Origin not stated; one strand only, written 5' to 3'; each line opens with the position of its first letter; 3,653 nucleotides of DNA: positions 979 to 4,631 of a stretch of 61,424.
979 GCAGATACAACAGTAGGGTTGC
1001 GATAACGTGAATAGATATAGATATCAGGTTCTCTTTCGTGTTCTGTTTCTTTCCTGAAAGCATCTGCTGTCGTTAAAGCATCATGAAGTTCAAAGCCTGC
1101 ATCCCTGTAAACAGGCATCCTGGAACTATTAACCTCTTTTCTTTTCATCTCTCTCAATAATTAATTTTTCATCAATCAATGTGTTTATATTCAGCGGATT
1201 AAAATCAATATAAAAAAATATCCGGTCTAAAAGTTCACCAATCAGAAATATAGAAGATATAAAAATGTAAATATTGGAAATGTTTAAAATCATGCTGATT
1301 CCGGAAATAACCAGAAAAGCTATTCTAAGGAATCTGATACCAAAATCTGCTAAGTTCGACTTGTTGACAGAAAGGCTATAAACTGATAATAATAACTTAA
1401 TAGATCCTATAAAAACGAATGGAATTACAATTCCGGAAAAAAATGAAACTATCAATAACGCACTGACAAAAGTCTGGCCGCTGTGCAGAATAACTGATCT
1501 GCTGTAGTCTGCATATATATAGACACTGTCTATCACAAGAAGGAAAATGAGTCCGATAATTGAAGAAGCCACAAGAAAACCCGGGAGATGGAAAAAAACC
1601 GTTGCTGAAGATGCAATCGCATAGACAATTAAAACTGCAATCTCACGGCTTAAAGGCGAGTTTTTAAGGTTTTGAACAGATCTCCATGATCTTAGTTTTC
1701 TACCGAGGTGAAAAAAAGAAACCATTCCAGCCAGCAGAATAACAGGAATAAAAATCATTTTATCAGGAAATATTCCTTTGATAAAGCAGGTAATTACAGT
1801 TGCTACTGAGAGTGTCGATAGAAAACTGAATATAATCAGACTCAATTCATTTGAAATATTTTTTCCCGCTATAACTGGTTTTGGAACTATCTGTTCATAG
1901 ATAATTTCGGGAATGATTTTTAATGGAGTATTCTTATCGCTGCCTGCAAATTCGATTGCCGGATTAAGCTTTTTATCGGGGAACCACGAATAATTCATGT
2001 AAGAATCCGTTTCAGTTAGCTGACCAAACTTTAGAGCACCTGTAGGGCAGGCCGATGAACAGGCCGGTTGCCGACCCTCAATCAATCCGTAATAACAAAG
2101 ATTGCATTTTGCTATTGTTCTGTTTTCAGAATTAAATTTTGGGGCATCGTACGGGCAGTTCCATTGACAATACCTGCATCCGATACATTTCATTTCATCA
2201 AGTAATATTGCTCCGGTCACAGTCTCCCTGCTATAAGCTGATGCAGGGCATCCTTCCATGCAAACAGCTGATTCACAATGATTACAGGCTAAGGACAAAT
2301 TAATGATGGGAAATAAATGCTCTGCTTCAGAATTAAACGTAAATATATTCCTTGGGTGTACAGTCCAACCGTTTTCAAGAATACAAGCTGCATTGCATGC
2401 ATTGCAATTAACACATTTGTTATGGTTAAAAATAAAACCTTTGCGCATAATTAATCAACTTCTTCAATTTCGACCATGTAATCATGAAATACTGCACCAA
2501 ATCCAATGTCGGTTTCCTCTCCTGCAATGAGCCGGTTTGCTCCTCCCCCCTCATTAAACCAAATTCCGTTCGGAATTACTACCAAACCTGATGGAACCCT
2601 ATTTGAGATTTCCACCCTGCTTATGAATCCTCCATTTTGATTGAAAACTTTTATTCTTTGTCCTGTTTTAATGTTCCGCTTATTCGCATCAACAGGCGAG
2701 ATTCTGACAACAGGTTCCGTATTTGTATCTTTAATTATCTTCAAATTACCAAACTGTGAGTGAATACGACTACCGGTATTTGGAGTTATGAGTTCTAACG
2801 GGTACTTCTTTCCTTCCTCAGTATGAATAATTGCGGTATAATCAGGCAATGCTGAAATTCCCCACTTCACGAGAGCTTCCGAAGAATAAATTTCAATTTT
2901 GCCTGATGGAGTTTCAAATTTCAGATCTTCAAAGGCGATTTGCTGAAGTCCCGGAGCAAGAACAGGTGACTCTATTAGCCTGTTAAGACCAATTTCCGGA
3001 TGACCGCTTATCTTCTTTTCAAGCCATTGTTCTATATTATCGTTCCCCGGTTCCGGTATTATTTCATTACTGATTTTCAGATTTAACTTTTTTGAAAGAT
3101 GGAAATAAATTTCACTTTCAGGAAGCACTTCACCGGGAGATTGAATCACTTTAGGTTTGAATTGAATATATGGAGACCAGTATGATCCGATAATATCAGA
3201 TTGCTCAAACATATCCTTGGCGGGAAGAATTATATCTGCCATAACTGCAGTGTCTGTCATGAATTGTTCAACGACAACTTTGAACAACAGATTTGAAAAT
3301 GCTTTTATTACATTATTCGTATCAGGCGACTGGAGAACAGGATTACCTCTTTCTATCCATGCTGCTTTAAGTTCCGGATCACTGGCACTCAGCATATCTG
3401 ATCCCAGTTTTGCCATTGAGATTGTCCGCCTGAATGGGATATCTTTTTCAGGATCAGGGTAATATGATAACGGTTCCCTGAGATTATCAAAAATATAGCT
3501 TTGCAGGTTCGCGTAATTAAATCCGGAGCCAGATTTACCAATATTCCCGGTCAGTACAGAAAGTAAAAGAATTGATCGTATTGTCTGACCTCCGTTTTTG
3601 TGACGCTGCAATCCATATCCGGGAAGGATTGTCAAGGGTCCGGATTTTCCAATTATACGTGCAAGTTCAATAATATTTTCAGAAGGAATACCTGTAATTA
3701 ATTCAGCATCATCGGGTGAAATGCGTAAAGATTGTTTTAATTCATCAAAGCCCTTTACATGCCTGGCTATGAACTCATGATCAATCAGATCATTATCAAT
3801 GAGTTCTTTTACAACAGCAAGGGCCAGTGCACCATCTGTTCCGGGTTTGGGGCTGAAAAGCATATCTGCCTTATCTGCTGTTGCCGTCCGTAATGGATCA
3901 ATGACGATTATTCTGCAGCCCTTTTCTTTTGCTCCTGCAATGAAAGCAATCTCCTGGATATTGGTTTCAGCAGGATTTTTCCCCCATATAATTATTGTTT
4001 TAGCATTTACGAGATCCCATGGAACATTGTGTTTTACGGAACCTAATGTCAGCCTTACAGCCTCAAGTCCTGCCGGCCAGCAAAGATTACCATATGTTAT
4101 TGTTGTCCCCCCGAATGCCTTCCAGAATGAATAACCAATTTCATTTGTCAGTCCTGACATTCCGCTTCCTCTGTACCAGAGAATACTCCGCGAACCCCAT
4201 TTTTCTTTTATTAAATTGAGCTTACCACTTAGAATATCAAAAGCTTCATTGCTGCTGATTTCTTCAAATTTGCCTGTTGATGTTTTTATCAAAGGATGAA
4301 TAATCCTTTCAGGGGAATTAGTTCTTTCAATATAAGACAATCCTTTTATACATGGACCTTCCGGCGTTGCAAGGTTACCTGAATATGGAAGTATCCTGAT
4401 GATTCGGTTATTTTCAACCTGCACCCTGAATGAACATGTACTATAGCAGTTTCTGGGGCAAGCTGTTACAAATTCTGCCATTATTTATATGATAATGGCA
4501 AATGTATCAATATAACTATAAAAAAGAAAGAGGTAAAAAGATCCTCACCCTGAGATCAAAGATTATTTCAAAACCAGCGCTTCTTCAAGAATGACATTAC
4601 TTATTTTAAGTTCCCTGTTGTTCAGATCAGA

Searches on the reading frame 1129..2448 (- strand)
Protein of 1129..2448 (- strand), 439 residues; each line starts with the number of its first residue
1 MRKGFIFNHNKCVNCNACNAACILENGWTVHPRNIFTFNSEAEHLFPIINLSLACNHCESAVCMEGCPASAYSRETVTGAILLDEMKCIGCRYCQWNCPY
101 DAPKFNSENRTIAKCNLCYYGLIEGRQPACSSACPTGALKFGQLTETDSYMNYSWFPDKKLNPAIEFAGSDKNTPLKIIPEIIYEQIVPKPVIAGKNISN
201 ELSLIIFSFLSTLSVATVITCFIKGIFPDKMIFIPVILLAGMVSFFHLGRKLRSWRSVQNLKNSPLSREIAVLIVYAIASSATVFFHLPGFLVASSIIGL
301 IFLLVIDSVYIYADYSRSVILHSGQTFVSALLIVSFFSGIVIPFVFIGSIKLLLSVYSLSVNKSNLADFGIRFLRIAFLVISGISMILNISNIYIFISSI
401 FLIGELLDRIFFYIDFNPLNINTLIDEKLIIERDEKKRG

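Call 64: search_protein_families(library=pfam, proteins=[window:1129-2448:-], max_evalue=0.00001)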
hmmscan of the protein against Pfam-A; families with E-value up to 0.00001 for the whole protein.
window:1129-2448:- (439 aa): 7 families
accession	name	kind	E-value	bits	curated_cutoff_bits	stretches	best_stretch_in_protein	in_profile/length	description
PF13247.11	Fer4_11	-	5.7e-22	78.2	26.2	1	51-143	6-99/100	4Fe-4S dicluster domain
PF12838.12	Fer4_7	-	3.6e-09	37.4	27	0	55-102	2-52/52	4Fe-4S dicluster domain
PF12797.12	Fer4_2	-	2.6e-08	33.7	24.5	0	80-100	2-22/22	4Fe-4S binding domain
PF13237.11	Fer4_10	-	4.2e-07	30.2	25.5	0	53-99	7-53/53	4Fe-4S dicluster domain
PF00037.32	Fer4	-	4.9e-07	29.7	21.1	0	83-103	3-23/24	4Fe-4S binding domain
PF12837.12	Fer4_6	-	1.5e-06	28.3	25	0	87-103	8-24/24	4Fe-4S binding domain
PF13187.11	Fer4_9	-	2.6e-06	27.8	27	0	54-101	1-50/52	4Fe-4S dicluster domain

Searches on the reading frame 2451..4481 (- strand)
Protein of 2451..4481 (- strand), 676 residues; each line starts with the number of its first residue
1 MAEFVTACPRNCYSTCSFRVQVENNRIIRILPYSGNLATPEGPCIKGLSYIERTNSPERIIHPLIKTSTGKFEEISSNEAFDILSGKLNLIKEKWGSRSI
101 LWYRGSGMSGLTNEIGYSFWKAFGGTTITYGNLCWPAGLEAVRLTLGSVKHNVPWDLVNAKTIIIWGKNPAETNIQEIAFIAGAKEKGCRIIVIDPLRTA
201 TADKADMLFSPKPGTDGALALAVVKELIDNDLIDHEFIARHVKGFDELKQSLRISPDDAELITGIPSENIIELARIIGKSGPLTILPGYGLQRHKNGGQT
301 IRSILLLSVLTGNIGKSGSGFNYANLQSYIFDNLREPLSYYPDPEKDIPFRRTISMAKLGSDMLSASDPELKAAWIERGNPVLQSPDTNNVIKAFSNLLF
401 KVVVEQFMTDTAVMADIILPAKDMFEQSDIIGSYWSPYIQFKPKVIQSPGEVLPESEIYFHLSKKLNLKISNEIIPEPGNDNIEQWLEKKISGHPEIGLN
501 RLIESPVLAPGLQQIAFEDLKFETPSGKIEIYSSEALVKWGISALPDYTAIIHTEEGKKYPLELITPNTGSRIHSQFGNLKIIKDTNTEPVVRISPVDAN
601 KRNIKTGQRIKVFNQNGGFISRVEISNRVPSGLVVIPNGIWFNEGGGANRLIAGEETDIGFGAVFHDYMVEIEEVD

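Call 64: search_protein_families(library=pfam, proteins=[window:2451-4481:-], max_evalue=0.00001)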
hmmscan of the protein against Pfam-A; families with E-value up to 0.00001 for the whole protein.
window:2451-4481:- (676 aa): 3 families
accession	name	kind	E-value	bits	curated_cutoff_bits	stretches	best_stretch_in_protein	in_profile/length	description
PF00384.28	Molybdopterin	-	1.2e-37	130.3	24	1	59-465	1-353/353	Molybdopterin oxidoreductase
PF01568.27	Molydop_binding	-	7e-20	71.5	26.8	1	562-657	1-97/110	Molydopterin dinucleotide binding domain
PF04879.21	Molybdop_Fe4S4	-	2.8e-07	30.9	22.7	1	3-56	3-55/55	Molybdopterin oxidoreductase Fe4S4 domain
